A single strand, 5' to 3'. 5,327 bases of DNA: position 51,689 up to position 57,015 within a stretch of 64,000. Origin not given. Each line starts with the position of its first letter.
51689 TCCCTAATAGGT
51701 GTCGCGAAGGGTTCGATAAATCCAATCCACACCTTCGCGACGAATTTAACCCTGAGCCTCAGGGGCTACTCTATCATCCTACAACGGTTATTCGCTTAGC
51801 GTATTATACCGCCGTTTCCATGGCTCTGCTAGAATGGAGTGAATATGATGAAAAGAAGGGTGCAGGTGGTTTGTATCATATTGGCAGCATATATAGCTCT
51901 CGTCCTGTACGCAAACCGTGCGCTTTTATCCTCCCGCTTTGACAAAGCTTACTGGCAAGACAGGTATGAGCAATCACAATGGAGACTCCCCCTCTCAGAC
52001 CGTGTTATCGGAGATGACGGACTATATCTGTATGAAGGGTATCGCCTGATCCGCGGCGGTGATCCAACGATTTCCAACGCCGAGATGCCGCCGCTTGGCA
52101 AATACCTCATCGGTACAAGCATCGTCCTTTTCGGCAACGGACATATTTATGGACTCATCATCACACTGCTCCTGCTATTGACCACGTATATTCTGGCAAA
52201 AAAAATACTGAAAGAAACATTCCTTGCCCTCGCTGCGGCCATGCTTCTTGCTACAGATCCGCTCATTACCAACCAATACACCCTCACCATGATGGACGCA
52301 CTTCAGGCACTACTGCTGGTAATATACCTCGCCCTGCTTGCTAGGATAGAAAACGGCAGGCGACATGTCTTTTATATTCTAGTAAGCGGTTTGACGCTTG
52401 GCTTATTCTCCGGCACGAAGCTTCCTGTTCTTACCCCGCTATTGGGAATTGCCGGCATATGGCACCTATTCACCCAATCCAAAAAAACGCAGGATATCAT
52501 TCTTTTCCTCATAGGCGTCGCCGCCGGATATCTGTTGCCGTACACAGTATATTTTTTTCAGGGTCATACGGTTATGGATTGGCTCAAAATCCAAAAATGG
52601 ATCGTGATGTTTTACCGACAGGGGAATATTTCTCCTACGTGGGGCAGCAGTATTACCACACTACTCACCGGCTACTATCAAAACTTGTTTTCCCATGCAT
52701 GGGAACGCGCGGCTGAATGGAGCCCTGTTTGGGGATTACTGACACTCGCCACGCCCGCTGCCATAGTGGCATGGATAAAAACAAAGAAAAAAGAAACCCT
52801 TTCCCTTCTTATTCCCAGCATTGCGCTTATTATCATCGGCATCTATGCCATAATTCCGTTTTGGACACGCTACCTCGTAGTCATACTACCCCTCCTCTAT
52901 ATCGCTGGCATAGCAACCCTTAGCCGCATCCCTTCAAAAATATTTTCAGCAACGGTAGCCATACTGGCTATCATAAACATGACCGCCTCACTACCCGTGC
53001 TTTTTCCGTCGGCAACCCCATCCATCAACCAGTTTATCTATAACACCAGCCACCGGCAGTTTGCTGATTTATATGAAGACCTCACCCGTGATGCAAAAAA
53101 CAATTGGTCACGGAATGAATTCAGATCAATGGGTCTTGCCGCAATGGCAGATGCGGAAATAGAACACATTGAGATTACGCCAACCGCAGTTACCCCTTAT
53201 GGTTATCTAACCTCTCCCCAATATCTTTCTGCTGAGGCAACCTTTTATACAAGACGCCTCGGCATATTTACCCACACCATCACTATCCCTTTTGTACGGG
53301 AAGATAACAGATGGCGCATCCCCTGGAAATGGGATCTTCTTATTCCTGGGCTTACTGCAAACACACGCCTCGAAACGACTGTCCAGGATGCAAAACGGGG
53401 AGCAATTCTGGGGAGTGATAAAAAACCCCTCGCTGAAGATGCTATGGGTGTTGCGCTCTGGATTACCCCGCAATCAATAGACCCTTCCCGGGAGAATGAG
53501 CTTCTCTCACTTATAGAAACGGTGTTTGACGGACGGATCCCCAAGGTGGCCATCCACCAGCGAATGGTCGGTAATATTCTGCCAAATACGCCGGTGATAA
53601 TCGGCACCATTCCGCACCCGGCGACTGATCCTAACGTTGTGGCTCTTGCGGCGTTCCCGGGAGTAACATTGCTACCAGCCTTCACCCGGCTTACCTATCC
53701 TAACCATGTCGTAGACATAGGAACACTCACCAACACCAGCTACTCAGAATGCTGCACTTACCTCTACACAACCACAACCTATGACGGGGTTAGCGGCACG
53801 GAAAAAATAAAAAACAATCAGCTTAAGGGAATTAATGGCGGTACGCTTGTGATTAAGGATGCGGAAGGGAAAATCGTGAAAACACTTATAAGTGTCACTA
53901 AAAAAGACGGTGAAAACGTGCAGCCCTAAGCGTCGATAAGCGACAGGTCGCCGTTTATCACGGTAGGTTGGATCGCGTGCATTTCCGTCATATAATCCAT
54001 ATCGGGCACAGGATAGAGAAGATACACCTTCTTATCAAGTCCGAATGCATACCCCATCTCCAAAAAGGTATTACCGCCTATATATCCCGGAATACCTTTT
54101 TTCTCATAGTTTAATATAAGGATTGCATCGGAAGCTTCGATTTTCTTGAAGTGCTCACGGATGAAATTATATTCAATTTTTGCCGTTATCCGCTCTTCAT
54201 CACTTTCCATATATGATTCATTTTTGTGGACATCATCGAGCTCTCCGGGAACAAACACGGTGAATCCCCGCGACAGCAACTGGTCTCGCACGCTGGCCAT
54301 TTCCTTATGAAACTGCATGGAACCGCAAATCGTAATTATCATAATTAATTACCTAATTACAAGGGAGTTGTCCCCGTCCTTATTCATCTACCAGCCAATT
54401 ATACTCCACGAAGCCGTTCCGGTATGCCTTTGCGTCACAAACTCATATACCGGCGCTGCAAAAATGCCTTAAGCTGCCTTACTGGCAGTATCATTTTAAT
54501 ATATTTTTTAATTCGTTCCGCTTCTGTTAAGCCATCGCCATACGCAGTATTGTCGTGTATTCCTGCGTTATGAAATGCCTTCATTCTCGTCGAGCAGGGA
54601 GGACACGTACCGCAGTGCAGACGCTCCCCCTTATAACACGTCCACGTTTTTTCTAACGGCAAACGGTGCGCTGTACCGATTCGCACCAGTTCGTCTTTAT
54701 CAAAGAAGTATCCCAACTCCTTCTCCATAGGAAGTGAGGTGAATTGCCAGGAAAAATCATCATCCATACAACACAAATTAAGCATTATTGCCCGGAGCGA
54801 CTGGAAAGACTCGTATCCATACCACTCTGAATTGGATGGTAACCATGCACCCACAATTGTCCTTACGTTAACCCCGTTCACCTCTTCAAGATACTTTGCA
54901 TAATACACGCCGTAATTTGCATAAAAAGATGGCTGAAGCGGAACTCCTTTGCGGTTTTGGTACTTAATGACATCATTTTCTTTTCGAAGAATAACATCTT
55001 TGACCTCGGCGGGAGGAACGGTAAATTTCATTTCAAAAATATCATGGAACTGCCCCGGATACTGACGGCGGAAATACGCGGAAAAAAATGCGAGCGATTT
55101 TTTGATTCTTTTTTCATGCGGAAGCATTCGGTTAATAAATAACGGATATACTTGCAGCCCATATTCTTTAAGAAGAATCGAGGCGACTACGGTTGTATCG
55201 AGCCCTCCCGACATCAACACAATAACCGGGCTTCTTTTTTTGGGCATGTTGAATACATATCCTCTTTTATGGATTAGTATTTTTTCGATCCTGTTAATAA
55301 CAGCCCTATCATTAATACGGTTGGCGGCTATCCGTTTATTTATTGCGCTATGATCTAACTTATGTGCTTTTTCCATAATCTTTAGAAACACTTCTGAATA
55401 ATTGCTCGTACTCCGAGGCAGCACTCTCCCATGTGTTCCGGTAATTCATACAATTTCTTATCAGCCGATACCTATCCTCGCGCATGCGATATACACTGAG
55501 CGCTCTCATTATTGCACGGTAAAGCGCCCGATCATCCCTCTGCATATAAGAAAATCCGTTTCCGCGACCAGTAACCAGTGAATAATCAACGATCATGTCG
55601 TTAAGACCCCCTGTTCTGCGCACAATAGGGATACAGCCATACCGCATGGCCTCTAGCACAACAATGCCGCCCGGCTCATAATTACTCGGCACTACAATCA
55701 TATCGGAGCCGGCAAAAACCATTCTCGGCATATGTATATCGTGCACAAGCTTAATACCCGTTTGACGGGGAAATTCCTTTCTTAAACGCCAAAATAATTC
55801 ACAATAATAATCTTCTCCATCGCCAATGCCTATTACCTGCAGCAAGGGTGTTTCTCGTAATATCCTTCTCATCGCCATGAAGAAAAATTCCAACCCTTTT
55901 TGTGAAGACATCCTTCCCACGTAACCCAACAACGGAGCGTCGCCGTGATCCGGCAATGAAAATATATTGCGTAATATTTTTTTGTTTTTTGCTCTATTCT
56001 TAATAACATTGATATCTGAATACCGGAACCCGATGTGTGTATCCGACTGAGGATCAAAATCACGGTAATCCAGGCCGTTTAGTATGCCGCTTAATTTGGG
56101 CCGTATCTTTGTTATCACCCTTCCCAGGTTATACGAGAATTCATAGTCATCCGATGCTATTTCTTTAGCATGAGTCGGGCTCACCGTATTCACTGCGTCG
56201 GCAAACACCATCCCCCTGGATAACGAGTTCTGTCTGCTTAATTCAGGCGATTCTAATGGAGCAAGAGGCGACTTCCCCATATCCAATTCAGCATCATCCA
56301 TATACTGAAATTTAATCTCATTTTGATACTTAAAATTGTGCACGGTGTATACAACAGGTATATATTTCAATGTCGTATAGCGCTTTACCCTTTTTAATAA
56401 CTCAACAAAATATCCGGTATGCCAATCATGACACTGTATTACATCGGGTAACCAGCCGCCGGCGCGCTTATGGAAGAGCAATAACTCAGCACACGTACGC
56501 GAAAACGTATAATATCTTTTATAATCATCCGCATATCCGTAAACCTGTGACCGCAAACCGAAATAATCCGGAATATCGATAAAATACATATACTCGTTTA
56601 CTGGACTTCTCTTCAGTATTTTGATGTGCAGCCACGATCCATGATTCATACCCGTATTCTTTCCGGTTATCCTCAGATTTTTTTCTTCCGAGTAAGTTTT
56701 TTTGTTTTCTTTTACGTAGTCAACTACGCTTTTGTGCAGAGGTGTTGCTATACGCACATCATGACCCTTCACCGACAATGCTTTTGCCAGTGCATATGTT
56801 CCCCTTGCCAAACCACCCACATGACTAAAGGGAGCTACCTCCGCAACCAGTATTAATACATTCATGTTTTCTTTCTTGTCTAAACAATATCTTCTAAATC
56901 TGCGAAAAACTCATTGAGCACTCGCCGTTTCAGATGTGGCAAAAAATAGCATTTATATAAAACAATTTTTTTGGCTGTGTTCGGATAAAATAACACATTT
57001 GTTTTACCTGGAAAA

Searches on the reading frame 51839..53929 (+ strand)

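Call 76: search_protein_families(library=pfam, proteins=[window:51839-53929:+], max_evalue=0.00001)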
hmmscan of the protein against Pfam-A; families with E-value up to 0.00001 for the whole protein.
window:51839-53929:+ (696 aa): 2 families
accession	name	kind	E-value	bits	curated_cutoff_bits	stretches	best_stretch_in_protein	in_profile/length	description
PF03717.20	PBP_dimer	-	1.3e-09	39.1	24.4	1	517-683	3-179/180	Penicillin-binding Protein dimerisation domain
PF05223.17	MecA_N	-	8.2e-08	33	22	1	392-508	2-116/117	NTF2-like N-terminal transpeptidase domain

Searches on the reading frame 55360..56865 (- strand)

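Call 76: search_protein_families(library=pfam, proteins=[window:55360-56865:-], max_evalue=0.00001)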
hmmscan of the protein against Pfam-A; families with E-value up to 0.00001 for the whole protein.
window:55360-56865:- (501 aa): 5 families
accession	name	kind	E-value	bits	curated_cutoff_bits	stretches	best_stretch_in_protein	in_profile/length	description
PF08323.17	Glyco_transf_5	-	2.1e-50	172.1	22.7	1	2-243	1-231/239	Starch synthase catalytic domain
PF00534.26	Glycos_transf_1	-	6.1e-20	71.9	26.4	1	304-464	9-164/172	Glycosyl transferases group 1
PF13692.12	Glyco_trans_1_4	-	3e-16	60.4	27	1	311-456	2-140/142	Glycosyl transferases group 1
PF13439.12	Glyco_transf_4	-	2.7e-10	40.9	28.5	1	16-238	1-150/170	Glycosyltransferase Family 4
PF13579.12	Glyco_trans_4_4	-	2.7e-08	34.7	29.7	1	17-237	1-143/158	Glycosyl transferase 4-like domain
